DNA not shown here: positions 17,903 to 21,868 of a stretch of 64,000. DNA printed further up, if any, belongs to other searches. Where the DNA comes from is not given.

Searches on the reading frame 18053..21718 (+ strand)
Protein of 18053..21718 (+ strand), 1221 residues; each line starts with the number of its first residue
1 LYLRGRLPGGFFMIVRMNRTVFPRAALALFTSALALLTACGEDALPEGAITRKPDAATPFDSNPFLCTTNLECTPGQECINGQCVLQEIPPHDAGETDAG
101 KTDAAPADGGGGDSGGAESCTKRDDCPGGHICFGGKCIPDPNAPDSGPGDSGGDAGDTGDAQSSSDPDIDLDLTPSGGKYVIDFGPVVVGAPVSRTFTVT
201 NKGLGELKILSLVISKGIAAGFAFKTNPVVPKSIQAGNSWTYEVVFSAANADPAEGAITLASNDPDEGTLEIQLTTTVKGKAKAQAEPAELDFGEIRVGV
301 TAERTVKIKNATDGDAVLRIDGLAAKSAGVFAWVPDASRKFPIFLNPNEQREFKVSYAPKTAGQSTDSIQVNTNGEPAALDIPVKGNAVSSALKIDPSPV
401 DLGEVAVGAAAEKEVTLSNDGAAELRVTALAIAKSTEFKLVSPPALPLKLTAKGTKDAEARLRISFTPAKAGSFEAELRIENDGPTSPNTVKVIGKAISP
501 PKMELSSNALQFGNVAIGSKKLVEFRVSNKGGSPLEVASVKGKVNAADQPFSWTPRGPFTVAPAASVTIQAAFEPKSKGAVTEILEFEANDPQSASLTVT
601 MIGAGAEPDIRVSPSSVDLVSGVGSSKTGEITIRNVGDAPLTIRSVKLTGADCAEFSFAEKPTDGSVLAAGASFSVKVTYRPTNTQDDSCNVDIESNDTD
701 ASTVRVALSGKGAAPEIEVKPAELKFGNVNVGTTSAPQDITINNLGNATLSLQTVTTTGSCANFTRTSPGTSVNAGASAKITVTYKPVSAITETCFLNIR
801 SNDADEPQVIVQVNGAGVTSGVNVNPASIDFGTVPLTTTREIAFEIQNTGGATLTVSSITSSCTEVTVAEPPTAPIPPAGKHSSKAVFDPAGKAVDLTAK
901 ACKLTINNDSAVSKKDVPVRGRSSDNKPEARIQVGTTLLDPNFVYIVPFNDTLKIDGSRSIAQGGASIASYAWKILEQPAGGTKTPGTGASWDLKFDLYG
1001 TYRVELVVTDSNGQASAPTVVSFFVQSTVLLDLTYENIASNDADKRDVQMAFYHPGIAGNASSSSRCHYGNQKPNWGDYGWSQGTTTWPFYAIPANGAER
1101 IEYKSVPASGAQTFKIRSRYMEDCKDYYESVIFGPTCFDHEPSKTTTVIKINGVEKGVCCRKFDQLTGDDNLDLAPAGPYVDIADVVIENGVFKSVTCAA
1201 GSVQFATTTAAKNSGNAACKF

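Call 22: search_protein_families(library=pfam, max_evalue=1e-8, proteins=[window:18053-21718:+])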
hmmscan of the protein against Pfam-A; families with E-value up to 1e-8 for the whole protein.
window:18053-21718:+ (1221 aa): 12 families
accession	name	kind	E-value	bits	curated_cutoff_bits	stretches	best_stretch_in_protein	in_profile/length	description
PF22544.2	HYDIN_VesB_CFA65-like_Ig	-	4.1e-72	239.2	25.5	2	501-601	1-97/100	HYDIN/CFA65/VesB-like, Ig-like domain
PF15780.11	ASH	-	9.8e-52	173.6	27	1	508-594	12-95/98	Abnormal spindle-like microcephaly-assoc'd, ASPM-SPD-2-Hydin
PF07610.17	DUF1573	-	1.2e-49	166.7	26.1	1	825-911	4-88/98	Protein of unknown function (DUF1573)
PF22073.2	Cep192_D4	-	5.4e-46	155.8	35.5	0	501-605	2-111/112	Cep192 domain 4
PF12371.14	TMEM131_like_N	-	1.1e-24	86.9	28.8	0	287-373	4-84/84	Transmembrane protein 131-like N-terminal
PF22064.2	Cep192_D2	-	1.6e-14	54.9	27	0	177-238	9-70/154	Cep192 domain 2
PF22067.2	Cep192_D3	-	1.6e-14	54.3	27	0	734-790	17-72/99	Cep192 domain 3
PF24507.1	Ig_CFAP65_4th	-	4.8e-13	49.8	27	0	740-809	2-69/76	CFAP65, fourth Ig-like domain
PF24798.1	Ig-CFAP74_4th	-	1.8e-11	44.5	28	0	288-374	3-82/95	CFAP74 forth Ig-like domain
PF25248.1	Ig_CFAP65_8th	-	4.7e-11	43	25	0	392-426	3-37/128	CFAP65, eight Ig-like domain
PF24771.2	Ig_CFAP74_1st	-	1.4e-10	41.8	29.2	0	719-801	3-86/97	CFAP74 first Ig-like domain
PF24770.2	Ig-CFAP74_2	-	7.5e-10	40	27.4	0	179-203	5-29/185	CFAP74 second Ig-like domain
